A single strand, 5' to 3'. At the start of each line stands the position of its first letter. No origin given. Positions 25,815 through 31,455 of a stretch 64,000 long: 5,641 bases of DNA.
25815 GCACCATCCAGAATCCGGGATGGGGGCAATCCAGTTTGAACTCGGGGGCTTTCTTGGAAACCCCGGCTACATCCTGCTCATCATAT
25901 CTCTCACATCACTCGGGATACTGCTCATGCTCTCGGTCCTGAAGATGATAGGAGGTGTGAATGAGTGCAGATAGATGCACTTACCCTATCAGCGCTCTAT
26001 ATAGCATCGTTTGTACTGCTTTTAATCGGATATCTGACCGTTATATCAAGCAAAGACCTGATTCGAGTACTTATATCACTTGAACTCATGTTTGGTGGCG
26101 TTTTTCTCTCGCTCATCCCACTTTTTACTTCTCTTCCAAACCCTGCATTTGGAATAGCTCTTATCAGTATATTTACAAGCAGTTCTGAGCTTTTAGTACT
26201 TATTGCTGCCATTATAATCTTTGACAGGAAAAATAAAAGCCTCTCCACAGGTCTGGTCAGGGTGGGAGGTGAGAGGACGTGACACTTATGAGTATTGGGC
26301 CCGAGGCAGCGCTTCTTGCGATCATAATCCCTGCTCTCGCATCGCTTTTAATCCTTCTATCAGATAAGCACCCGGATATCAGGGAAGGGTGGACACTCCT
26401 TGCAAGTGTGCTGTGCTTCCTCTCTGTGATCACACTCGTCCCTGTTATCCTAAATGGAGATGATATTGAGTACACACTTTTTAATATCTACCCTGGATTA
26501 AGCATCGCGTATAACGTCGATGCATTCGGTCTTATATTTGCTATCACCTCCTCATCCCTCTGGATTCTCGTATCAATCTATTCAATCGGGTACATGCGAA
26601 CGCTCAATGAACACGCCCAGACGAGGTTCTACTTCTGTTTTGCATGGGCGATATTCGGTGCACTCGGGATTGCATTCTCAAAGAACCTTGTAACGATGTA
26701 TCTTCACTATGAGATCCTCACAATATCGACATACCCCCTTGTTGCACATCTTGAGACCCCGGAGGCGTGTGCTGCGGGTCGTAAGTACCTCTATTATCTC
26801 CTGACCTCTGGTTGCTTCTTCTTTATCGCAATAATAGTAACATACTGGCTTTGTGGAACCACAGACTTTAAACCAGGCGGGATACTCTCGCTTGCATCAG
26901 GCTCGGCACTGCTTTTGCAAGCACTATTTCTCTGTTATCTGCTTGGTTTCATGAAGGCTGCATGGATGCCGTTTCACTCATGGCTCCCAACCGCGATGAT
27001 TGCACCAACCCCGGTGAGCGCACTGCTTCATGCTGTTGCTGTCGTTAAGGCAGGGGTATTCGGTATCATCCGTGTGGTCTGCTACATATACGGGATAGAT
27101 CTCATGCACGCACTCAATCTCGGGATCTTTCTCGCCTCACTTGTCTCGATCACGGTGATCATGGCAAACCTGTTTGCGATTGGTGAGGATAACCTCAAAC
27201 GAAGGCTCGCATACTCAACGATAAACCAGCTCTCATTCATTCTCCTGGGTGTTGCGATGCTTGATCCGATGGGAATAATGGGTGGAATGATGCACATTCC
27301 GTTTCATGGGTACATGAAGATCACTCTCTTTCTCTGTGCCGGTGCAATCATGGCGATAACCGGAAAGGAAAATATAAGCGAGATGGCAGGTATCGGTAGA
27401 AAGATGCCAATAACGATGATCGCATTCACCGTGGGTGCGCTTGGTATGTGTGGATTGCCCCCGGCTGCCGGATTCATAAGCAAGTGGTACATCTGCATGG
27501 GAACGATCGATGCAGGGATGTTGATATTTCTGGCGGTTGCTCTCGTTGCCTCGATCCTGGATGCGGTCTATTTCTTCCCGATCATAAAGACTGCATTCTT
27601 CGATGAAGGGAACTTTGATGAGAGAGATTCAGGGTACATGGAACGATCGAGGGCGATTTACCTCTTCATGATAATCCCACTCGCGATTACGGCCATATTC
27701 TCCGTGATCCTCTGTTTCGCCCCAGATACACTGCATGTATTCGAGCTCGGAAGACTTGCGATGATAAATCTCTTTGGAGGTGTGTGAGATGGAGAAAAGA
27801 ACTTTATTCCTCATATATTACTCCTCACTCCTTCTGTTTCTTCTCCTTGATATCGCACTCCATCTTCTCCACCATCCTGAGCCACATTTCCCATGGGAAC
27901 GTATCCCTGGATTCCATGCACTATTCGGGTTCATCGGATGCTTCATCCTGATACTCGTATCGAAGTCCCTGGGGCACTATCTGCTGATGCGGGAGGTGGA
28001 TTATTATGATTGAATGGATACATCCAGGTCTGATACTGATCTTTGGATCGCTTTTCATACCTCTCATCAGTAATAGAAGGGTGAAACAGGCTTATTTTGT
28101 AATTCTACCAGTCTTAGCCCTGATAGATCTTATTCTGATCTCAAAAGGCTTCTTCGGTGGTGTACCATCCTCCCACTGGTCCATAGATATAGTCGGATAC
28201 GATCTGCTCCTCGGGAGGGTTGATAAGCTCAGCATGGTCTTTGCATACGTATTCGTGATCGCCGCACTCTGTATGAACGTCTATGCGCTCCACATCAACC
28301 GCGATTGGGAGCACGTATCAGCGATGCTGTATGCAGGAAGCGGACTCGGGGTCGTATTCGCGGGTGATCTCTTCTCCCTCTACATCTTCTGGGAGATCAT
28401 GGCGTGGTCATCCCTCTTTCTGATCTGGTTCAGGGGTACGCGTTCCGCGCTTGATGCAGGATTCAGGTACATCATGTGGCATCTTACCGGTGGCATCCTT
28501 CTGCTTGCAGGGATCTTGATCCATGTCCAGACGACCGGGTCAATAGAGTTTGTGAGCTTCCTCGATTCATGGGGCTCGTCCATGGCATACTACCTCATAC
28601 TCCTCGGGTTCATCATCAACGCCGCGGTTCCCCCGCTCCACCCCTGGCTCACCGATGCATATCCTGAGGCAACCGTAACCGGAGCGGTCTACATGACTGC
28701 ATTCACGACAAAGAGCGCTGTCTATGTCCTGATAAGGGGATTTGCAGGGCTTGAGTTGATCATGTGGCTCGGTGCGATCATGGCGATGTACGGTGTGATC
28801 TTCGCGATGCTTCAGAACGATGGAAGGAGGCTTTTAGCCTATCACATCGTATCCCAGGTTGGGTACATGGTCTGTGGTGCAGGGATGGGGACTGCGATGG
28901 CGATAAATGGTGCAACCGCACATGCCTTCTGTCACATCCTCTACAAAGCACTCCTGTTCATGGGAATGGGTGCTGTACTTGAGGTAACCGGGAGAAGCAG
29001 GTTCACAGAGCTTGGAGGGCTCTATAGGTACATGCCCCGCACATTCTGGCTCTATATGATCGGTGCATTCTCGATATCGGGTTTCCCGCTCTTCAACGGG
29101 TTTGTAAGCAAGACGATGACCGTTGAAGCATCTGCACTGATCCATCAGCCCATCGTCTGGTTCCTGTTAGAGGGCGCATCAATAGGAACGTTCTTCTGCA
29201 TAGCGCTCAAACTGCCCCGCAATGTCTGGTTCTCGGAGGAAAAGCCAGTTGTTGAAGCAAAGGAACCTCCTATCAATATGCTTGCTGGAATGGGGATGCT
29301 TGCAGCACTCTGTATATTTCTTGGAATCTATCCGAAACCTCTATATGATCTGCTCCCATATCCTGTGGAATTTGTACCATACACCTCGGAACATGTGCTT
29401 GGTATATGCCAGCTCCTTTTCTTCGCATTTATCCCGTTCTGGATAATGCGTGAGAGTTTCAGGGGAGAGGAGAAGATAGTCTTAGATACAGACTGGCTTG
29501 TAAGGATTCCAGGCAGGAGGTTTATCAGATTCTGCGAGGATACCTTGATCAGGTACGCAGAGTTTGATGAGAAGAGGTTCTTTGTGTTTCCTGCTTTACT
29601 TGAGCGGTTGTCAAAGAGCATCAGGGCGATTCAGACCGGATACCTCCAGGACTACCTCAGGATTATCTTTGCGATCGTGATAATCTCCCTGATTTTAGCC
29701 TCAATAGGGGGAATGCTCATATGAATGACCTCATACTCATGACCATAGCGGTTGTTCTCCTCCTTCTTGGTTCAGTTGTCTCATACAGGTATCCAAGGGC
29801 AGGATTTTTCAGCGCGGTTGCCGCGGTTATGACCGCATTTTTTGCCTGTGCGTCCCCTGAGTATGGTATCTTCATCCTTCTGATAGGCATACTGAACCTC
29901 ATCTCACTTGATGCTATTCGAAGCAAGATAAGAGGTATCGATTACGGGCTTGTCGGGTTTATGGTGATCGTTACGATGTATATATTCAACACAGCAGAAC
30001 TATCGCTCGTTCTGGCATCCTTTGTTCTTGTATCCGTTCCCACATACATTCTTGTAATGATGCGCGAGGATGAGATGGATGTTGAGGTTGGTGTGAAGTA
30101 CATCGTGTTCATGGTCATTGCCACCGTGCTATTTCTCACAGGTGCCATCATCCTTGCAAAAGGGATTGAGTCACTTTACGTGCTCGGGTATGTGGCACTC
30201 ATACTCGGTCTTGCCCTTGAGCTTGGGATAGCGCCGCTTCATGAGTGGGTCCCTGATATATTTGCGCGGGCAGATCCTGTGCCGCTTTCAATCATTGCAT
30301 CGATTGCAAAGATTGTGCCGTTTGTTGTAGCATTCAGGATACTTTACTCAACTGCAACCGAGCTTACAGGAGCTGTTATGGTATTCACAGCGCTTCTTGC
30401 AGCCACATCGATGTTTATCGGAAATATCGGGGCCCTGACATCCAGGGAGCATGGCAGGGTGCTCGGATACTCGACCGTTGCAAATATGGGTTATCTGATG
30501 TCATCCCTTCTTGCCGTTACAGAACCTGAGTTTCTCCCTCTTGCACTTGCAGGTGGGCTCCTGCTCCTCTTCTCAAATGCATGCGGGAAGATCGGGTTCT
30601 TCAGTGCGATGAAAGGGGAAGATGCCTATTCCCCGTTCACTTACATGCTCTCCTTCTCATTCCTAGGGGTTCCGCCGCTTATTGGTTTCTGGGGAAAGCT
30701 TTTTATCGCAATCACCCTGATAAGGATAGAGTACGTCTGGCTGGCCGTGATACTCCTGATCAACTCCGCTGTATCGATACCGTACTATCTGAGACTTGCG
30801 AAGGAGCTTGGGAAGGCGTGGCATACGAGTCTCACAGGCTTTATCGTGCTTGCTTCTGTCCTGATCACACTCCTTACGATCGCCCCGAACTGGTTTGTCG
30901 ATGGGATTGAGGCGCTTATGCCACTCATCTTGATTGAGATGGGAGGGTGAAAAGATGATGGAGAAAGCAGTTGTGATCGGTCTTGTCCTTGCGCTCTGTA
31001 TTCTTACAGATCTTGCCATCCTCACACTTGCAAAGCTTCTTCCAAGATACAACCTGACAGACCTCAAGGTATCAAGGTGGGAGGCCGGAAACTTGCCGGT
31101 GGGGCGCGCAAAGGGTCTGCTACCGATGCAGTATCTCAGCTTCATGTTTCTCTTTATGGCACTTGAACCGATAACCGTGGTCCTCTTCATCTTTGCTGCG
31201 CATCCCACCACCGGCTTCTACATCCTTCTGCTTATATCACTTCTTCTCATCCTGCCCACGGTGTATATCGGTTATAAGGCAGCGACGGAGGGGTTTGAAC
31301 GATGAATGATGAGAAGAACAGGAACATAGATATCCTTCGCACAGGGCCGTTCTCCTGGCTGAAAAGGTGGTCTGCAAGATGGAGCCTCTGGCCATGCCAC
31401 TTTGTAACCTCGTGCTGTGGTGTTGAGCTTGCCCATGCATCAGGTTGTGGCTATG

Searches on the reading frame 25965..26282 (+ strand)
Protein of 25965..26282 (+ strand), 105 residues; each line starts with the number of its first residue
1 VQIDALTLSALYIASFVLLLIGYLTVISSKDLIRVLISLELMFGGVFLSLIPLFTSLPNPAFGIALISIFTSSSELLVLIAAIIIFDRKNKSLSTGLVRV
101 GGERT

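Call 91: search_protein_families(library=pfam, proteins=[window:25965-26282:+], max_evalue=0.00001)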
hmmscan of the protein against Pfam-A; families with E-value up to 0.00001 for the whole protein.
window:25965-26282:+ (105 aa): 1 family
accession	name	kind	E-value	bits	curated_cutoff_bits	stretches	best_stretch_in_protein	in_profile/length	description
PF00420.29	Oxidored_q2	-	4e-09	36.5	26.1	1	11-95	2-87/95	NADH-ubiquinone/plastoquinone oxidoreductase chain 4L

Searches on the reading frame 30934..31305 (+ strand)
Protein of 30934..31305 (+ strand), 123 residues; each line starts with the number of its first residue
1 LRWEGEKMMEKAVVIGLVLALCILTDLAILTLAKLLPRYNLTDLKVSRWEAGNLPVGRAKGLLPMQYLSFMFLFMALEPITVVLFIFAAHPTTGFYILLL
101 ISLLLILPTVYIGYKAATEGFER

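Call 91: search_protein_families(library=pfam, proteins=[window:30934-31305:+], max_evalue=0.00001)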
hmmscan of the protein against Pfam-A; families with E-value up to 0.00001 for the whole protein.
window:30934-31305:+ (123 aa): 1 family
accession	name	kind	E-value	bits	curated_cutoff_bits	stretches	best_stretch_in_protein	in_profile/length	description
PF00507.24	Oxidored_q4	-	8.8e-07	29.5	23.3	1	28-112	3-91/99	NADH-ubiquinone/plastoquinone oxidoreductase, chain 3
